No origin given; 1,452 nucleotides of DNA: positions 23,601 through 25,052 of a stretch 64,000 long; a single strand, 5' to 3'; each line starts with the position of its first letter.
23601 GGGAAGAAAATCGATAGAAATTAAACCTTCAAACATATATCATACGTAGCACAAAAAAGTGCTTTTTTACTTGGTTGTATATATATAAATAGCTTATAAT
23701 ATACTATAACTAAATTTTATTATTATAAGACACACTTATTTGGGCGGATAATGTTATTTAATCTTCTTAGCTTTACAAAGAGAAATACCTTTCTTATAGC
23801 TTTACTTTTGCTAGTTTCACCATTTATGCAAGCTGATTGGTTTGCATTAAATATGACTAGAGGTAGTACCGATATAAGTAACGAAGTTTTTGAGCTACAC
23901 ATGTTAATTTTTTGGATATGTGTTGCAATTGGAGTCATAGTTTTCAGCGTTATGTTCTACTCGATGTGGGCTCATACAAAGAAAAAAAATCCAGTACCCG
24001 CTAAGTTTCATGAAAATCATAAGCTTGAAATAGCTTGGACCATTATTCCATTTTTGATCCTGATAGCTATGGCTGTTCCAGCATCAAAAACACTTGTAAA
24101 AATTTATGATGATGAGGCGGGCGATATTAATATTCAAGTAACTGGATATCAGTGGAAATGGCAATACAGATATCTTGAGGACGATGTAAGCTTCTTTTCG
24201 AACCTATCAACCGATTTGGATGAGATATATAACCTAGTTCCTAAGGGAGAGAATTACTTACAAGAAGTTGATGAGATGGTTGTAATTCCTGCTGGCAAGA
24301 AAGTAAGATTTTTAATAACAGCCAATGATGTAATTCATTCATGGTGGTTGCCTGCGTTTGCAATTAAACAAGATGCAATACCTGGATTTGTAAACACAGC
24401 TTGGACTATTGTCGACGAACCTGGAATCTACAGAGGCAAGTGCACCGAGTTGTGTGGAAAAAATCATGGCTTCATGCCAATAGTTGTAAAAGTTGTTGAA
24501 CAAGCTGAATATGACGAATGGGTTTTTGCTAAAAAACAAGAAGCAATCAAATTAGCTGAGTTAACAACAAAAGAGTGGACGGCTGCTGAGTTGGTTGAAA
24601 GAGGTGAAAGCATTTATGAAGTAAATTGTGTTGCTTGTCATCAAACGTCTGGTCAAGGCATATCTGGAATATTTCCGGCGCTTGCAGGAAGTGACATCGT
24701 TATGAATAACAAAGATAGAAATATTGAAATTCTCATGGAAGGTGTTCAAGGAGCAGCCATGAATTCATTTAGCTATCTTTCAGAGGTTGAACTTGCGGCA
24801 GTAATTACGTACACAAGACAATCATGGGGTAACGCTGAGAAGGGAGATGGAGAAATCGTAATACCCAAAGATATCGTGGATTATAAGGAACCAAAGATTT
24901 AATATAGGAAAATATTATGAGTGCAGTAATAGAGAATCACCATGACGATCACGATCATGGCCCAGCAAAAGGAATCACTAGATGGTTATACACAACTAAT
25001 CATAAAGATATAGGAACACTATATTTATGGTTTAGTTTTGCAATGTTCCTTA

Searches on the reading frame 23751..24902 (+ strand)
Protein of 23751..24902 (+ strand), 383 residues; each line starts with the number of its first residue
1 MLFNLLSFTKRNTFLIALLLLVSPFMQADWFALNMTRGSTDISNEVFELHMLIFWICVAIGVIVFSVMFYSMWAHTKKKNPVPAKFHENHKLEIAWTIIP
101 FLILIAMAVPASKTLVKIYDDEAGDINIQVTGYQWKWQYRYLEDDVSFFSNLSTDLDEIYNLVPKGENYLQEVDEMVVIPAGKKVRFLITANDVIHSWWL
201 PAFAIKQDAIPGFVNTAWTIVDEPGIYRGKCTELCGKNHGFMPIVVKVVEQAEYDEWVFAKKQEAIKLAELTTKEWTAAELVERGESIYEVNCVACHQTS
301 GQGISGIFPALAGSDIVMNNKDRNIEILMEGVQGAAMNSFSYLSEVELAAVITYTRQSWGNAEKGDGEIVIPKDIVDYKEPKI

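Call 30: search_protein_families(library=pfam, proteins=[window:23751-24902:+], max_evalue=0.00001)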
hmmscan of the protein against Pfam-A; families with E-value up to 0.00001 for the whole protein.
window:23751-24902:+ (383 aa): 4 families
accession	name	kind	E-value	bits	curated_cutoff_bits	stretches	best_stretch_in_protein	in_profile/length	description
PF00116.26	COX2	-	5.2e-35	120.4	22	1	127-249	2-120/120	Cytochrome C oxidase subunit II, periplasmic domain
PF02790.20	COX2_TM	-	4e-15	56.2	22.8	1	29-111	2-85/88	Cytochrome C oxidase subunit II, transmembrane domain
PF13442.11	Cytochrome_CBB3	-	7.2e-09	36.3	27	1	282-354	3-67/68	Cytochrome C oxidase, cbb3-type, subunit III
PF00034.26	Cytochrom_C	-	1.4e-07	33.2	21.3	1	282-357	1-88/90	Cytochrome c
